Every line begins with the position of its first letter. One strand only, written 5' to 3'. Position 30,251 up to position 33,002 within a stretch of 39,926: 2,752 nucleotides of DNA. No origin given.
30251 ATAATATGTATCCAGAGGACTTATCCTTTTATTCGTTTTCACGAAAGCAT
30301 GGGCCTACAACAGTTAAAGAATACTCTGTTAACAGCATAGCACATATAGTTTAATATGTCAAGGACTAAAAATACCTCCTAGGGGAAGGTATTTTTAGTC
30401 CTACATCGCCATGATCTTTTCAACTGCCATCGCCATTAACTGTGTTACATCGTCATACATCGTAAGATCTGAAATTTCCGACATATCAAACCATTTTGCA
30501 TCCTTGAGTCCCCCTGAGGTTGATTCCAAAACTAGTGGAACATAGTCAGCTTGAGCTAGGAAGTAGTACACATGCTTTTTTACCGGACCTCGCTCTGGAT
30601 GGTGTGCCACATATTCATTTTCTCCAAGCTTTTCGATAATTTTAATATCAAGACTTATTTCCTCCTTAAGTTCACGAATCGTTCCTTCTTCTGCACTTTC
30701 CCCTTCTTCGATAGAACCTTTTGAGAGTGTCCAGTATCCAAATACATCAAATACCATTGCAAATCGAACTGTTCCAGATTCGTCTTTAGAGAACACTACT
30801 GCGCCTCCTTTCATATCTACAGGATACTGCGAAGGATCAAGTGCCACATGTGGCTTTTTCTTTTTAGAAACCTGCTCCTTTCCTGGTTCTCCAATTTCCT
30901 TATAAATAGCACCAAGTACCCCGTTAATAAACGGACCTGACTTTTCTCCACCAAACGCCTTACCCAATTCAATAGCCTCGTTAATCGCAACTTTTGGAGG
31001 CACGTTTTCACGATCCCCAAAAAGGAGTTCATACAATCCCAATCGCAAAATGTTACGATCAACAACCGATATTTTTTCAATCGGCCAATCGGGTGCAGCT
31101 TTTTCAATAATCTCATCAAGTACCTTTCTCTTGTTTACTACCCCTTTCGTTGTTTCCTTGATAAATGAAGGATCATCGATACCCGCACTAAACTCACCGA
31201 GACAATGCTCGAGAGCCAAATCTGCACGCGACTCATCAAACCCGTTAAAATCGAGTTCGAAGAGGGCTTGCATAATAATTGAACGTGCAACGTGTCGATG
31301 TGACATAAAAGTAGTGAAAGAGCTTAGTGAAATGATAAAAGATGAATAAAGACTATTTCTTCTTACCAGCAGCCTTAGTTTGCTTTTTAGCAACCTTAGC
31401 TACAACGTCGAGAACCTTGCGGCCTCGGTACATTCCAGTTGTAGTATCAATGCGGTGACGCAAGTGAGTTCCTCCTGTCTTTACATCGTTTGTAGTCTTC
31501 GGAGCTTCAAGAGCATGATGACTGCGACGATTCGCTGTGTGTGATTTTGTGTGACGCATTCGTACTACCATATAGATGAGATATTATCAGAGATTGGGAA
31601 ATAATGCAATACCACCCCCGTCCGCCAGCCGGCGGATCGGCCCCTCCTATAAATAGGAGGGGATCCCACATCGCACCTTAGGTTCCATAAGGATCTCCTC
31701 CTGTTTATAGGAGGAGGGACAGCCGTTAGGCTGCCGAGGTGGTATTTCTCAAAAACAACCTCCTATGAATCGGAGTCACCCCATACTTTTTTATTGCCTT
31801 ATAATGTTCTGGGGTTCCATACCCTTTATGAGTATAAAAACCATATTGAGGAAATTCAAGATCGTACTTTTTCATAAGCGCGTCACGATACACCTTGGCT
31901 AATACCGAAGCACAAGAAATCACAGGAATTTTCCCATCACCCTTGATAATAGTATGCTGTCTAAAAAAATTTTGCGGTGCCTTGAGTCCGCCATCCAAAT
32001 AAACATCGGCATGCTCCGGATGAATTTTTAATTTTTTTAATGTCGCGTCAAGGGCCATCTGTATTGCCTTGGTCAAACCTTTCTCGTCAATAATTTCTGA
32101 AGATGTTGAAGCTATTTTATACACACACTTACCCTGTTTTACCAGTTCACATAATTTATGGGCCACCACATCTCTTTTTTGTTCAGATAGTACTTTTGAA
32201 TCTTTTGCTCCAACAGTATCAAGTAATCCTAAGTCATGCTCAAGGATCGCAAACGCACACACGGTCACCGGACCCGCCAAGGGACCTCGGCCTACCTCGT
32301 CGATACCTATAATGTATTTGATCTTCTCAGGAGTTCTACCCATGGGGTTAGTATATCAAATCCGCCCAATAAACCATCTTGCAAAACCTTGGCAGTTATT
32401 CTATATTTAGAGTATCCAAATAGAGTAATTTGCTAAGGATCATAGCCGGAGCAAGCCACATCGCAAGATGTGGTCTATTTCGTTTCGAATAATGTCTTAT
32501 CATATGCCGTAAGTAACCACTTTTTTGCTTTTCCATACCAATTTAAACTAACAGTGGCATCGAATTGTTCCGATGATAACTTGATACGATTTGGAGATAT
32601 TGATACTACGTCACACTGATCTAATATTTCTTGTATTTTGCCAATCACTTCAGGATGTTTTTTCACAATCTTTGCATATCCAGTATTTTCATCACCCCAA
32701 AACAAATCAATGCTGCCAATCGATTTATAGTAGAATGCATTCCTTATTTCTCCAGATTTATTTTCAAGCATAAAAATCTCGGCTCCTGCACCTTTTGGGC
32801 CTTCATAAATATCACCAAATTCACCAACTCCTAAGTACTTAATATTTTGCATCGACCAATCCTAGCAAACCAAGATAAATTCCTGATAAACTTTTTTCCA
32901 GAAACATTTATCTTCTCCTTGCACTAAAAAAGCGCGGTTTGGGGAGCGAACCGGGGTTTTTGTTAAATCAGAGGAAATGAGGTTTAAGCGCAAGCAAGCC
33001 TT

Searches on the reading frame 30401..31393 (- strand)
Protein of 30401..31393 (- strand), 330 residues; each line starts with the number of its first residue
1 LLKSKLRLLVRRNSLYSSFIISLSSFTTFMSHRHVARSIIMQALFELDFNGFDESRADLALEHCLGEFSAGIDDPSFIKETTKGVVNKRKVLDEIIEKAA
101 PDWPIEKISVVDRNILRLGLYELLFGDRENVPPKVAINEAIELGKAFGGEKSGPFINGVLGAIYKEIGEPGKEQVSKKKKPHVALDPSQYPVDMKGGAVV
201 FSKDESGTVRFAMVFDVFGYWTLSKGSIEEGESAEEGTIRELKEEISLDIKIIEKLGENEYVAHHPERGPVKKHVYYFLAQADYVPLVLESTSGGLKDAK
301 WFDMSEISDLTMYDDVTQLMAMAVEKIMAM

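Call 12: find_related_loci(query=window:30401-31393:-, collection=genome_contigs, flank=6000)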
Query window:30401-31393:- (330 aa) in genome_contigs; peptide patterns used: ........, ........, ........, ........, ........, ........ (x = any residue, [..] = any of these).
276 stretches matched a pattern; 160 encode a relative of the query (tblastn E <= 1e-3); the best 80 are kept; 80 distinct loci.
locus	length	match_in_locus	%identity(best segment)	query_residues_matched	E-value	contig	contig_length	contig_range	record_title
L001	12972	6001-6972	82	11-330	3e-180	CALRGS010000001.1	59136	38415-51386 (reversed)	MAG: Candidatus Nomurabacteria bacterium isolate Baikal-1350m-133 genome assembly, contig: Baikal-1350m-c1510, whole gen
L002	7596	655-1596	84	15-330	3e-179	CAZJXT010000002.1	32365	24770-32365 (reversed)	MAG TPA_asm: uncultured Candidatus Saccharibacteria bacterium isolate SRP135725_co1_120 genome assembly, contig: NODE_14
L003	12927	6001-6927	81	22-330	3e-175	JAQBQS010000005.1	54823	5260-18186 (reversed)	MAG: Patescibacteria group bacterium isolate RYN_379 scaffold_1616658, whole genome shotgun sequence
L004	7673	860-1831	78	5-330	8e-174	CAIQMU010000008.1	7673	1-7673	uncultured bacterium isolate AM-lipid-02-D4_bin-0951 genome assembly, contig: bin-0951:008/122, whole genome shotgun seq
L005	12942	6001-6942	75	15-330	2e-162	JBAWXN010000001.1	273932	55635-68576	MAG: bacterium isolate ELA064 MAG064_1, whole genome shotgun sequence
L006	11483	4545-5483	73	18-330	4e-158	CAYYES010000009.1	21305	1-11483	MAG TPA_asm: uncultured Candidatus Saccharibacteria bacterium isolate SRP135725_co1_1 genome assembly, contig: NODE_3069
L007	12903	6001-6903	69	26-326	3e-143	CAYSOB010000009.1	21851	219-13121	MAG TPA_asm: uncultured Candidatus Saccharibacteria bacterium isolate SRP135725_co1_504 genome assembly, contig: NODE_29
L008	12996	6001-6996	63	1-330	6e-142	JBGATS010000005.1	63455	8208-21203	MAG: Candidatus Paceibacteria bacterium isolate MAG_MBR_AS.44 MBRAS-44_scaffold_484, whole genome shotgun sequence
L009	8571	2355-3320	64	7-328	6e-141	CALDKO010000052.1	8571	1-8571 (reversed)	MAG TPA_asm: uncultured bacterium isolate SRR6231156_bin.70_CONCOCT_v1.1_MAG genome assembly, contig: ERZ650269.1383, wh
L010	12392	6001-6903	67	26-326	9e-141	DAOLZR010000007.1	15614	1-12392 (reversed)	MAG TPA_asm: Candidatus Paceibacterota bacterium isolate AMR_MDS_5153 NODE_1769_length_15614_cov_10.619384, whole genome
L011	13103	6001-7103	84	18-330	2e-127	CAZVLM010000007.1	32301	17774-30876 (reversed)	MAG TPA_asm: uncultured Candidatus Saccharibacteria bacterium isolate SRP170004_co1_323 genome assembly, contig: NODE_19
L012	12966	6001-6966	65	7-328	1e-141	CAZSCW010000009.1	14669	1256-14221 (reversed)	MAG TPA_asm: uncultured Candidatus Saccharibacteria bacterium isolate SRP135725_co1_382 genome assembly, contig: NODE_54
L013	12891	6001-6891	60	30-325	3e-116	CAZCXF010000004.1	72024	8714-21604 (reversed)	MAG TPA_asm: uncultured Candidatus Saccharibacteria bacterium isolate SRP278252_co1_97 genome assembly, contig: NODE_433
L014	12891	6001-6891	59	30-325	6e-116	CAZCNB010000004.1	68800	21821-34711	MAG TPA_asm: uncultured Candidatus Saccharibacteria bacterium isolate SRP135725_co1_330 genome assembly, contig: NODE_27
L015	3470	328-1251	58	19-325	3e-118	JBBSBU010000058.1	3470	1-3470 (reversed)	MAG: Candidatus Paceibacteria bacterium isolate La6_metabat2.185 La6_metabat2.185_K_3044247_L_3470_cov_7.0000, whole gen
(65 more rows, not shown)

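Call 26: find_homologous_proteins(query=window:30401-31393:-, max_evalue=1e-80)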
Query window:30401-31393:- (330 aa): 7523 proteins with E <= 1e-80 among 8000 candidates; the best 120 are listed.
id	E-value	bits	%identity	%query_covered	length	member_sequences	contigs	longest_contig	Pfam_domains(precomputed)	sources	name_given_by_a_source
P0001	2.8e-190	650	97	91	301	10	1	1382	PF00293.35,PF01029.24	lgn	-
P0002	6.7e-171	586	86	91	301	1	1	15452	PF00293.35,PF01029.24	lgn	-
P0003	1.2e-170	585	86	91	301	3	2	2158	PF00293.35,PF01029.24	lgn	-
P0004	4.1e-170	583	86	91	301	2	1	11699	PF01029.24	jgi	-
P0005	4.6e-170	583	86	91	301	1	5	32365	PF00293.35,PF01029.24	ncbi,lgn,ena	-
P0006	8.8e-170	582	86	91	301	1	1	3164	PF00293.35,PF01029.24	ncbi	-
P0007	3.2e-169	580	86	91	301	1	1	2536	PF01029.24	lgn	-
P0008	4.2e-169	580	86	91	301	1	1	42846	PF01029.24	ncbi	-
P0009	2.6e-168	577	84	91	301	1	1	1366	PF00293.35,PF01029.24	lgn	-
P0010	3.0e-168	577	84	91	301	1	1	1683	PF00293.35,PF01029.24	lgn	-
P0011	3.5e-168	577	84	91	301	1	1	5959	PF00293.35,PF01029.24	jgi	-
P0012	3.5e-168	577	84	91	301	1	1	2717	PF00293.35,PF01029.24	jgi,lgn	-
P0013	1.9e-167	575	86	91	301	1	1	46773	PF00293.35,PF01029.24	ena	-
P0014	4.8e-167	573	85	91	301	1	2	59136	PF00293.35,PF01029.24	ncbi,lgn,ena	-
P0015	6.8e-167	573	83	91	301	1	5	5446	PF00293.35,PF01029.24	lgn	-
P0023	6.7e-162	556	81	91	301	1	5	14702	PF00293.35,PF01029.24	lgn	-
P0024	9.4e-162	556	84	88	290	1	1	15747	PF00293.35,PF01029.24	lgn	-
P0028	5.0e-161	553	81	91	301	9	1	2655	PF00293.35,PF01029.24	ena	-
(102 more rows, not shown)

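Call 27: find_encoding_contigs(protein=P0001, flank=3000, max_places=10)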
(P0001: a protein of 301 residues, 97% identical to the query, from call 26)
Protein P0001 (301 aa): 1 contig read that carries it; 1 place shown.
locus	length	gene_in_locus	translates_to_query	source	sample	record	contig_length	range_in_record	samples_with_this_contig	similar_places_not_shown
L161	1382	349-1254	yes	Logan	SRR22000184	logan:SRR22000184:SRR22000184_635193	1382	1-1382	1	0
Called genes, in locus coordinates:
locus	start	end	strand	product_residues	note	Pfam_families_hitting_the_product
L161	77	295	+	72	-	PF01783:Ribosomal_L32p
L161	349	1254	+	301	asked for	PF01029:NusB, PF00293:NUDIX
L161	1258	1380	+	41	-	?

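Call 28: find_encoding_contigs(protein=P0002, flank=3000, max_places=4)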
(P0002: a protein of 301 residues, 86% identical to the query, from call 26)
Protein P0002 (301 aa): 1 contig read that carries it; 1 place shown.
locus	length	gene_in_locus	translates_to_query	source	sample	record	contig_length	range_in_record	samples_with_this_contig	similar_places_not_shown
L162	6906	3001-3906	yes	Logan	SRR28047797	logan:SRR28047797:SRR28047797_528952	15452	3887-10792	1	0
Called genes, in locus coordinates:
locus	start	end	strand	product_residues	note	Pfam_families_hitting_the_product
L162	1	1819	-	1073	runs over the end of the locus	PF02811:PHP, PF07733:DNA_pol3_alpha, PF17657:DNA_pol3_finger, PF14579:HHH_6, PF01336:tRNA_anti-codon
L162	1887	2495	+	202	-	PF01351:RNase_HII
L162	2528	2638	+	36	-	-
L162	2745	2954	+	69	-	PF01783:Ribosomal_L32p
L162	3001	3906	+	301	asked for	PF01029:NusB, PF00293:NUDIX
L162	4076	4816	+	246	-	-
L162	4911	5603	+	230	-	PF22935:RM44_endonuclase, PF14622:Ribonucleas_3_3, PF00636:Ribonuclease_3, PF00035:dsrm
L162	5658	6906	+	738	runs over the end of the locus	PF02463:SMC_N, PF13175:AAA_15, PF13476:AAA_23, PF13304:AAA_21 (weak)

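Call 29: find_encoding_contigs(protein=P0008, flank=3000, max_places=4)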
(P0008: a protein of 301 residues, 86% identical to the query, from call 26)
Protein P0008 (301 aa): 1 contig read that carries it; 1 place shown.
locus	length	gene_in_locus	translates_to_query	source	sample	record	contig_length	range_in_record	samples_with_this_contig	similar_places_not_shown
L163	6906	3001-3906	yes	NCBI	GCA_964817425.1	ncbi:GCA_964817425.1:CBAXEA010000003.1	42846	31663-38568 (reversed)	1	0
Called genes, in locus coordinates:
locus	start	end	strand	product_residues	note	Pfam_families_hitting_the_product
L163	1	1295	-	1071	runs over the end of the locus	PF02811:PHP, PF07733:DNA_pol3_alpha, PF17657:DNA_pol3_finger, PF14579:HHH_6, PF01336:tRNA_anti-codon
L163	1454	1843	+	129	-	PF02452:PemK_toxin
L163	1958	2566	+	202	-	PF01351:RNase_HII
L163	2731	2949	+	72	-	PF01783:Ribosomal_L32p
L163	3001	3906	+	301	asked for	PF01029:NusB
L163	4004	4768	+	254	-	PF22935:RM44_endonuclase, PF14622:Ribonucleas_3_3, PF00636:Ribonuclease_3, PF00035:dsrm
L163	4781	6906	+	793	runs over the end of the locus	PF00122:E1-E2_ATPase, PF00702:Hydrolase, PF00689:Cation_ATPase_C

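Call 34: find_encoding_contigs(protein=P0028, flank=2500, max_places=6)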
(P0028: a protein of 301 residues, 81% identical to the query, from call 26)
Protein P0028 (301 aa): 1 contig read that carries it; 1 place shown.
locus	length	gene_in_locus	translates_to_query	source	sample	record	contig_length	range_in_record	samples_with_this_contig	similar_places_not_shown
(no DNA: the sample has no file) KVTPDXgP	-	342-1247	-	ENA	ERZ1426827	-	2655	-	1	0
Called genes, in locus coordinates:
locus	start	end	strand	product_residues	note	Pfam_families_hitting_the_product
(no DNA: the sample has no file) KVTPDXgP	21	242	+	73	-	PF01783:Ribosomal_L32p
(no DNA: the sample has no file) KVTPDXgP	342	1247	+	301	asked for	PF01029:NusB, PF00293:NUDIX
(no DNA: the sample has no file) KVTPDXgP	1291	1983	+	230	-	PF22935:RM44_endonuclase, PF14622:Ribonucleas_3_3, PF00636:Ribonuclease_3, PF00035:dsrm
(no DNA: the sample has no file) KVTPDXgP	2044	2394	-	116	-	PF04480:DUF559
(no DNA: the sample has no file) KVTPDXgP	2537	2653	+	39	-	?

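Call 35: find_encoding_contigs(protein=P0011, flank=2500, max_places=4)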
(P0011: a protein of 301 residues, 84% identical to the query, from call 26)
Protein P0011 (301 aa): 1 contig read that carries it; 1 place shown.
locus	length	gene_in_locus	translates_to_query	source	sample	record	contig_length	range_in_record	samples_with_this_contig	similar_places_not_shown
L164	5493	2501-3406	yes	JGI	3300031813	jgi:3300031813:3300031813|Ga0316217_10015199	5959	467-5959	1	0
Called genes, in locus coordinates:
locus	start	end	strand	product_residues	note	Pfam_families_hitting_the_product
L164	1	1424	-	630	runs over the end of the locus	?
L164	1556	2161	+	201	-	PF01351:RNase_HII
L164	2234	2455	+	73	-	PF01783:Ribosomal_L32p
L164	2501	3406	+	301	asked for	PF01029:NusB, PF00293:NUDIX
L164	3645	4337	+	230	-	PF22935:RM44_endonuclase, PF14622:Ribonucleas_3_3, PF00636:Ribonuclease_3, PF00035:dsrm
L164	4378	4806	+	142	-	-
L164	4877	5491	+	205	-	?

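Call 36: find_encoding_contigs(protein=P0024, flank=2500, max_places=4)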
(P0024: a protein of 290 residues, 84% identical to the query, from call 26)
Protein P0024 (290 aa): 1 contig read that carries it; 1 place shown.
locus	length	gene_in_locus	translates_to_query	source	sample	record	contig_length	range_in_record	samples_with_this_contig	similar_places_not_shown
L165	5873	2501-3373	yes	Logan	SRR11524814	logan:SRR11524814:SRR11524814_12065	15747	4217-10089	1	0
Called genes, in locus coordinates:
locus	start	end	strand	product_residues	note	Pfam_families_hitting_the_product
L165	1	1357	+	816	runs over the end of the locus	PF00521:DNA_topoisoIV, PF03989:DNA_gyraseA_C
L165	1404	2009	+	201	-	PF01351:RNase_HII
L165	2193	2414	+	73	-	PF01783:Ribosomal_L32p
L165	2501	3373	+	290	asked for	PF01029:NusB, PF00293:NUDIX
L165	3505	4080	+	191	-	-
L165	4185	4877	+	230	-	PF22935:RM44_endonuclase, PF14622:Ribonucleas_3_3, PF00636:Ribonuclease_3, PF00035:dsrm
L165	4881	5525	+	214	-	-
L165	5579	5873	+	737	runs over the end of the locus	PF00005:ABC_tran (faint), PF02463:SMC_N, PF13175:AAA_15, PF13476:AAA_23, PF13304:AAA_21 (weak)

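Call 37: find_encoding_contigs(protein=P0023, flank=2500, max_places=6)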
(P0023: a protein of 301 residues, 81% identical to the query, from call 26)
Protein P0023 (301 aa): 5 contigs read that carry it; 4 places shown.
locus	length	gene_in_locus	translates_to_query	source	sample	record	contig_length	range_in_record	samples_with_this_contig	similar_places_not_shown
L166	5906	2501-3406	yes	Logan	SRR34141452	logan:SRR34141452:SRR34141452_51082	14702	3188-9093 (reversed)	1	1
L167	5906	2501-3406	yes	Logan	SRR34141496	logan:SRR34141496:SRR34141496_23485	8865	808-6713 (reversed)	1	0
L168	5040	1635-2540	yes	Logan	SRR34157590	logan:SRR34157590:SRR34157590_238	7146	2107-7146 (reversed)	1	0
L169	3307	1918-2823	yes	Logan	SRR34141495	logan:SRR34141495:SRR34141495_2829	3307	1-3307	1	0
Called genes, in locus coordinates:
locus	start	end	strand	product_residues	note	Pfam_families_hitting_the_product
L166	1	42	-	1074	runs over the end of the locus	PF02811:PHP, PF07733:DNA_pol3_alpha, PF17657:DNA_pol3_finger, PF14579:HHH_6, PF01336:tRNA_anti-codon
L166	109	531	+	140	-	-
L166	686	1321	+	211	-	PF01351:RNase_HII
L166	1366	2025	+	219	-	-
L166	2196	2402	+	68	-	PF01783:Ribosomal_L32p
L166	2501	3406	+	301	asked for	PF01029:NusB, PF00293:NUDIX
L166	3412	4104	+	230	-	PF22935:RM44_endonuclase (weak), PF14622:Ribonucleas_3_3, PF00636:Ribonuclease_3, PF00035:dsrm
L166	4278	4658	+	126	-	-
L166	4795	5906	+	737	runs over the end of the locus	PF02463:SMC_N, PF13175:AAA_15, PF13476:AAA_23, PF13555:AAA_29 (faint), PF13304:AAA_21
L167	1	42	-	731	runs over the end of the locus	?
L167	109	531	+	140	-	-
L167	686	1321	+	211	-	PF01351:RNase_HII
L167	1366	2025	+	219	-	-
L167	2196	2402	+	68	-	PF01783:Ribosomal_L32p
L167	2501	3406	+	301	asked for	PF01029:NusB, PF00293:NUDIX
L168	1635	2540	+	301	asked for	PF01029:NusB, PF00293:NUDIX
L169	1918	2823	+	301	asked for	PF01029:NusB, PF00293:NUDIX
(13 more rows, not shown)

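Call 54: search_protein_families(library=pfam, max_evalue=0.01, proteins=[L165:3505-4080:+, L162:4076-4816:+])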
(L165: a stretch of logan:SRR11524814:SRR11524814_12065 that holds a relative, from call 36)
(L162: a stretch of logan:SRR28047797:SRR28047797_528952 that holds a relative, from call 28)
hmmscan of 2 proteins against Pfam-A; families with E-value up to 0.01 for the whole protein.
L165:3505-4080:+ (191 aa): 1 family
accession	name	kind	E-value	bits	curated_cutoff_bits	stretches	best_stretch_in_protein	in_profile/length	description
PF00293.34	NUDIX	-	0.00011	22.6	21.1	1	57-156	26-122/134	NUDIX domain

L162:4076-4816:+ (246 aa): 1 family
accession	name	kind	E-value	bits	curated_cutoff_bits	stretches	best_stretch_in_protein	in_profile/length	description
PF00293.34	NUDIX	-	0.0036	17.7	21.1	0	38-89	6-56/134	NUDIX domain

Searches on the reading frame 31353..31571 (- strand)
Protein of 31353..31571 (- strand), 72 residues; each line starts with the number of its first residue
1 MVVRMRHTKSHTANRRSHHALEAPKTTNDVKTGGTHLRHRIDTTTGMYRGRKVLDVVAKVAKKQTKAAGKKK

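Call 59: find_encoding_contigs(protein=window:31353-31571:-, flank=3000, max_places=10)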
Protein window:31353-31571:- (72 aa): no gene with exactly this product is on record in the collection.

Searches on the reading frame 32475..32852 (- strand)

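Call 73: search_protein_families(library=pfam, max_evalue=0.001, proteins=[window:32475-32852:-])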
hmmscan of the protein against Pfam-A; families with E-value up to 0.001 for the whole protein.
window:32475-32852:- (125 aa): 1 family
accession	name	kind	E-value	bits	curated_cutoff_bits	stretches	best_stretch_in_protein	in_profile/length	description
PF18809.6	PBECR1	-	5.3e-11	43.4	27.6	1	39-120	1-101/104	phage-Barnase-EndoU-ColicinE5/D-RelE like nuclease1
